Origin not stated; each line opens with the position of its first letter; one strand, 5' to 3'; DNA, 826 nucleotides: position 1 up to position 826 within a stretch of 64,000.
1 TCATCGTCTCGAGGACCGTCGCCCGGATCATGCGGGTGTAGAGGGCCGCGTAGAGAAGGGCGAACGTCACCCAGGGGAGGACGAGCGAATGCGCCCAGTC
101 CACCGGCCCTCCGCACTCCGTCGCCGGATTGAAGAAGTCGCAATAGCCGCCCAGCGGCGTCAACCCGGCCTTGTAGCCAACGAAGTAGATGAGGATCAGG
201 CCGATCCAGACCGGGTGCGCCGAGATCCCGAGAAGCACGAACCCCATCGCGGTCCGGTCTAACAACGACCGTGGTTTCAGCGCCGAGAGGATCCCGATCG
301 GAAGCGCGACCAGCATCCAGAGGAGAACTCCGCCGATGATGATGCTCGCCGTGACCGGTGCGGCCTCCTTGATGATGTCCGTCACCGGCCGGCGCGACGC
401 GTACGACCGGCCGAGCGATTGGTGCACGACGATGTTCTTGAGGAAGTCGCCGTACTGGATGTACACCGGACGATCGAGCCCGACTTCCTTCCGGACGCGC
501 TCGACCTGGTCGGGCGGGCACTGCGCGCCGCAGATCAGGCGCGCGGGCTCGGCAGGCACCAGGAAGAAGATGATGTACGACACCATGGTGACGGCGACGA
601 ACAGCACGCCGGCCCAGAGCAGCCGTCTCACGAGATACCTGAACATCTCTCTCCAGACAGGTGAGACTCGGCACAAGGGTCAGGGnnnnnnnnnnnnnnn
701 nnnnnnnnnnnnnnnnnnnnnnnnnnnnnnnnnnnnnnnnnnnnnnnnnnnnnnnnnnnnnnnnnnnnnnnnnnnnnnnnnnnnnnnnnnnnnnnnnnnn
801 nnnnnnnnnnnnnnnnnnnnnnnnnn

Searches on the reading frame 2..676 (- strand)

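Call 62: search_protein_families(library=pfam, proteins=[window:2-676:-], max_evalue=0.0001)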
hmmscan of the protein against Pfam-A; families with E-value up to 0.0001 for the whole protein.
window:2-676:- (225 aa): 2 families
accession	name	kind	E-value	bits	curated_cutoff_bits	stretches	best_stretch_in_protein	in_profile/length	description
PF19300.4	BPD_transp_1_N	-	2.4e-25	89.4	23.8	1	11-112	1-113/114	Binding-prot-dependent transport system membrane comp, N-term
PF00528.27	BPD_transp_1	-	1e-08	35.5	26.4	1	124-224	1-78/184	Binding-protein-dependent transport system inner membrane component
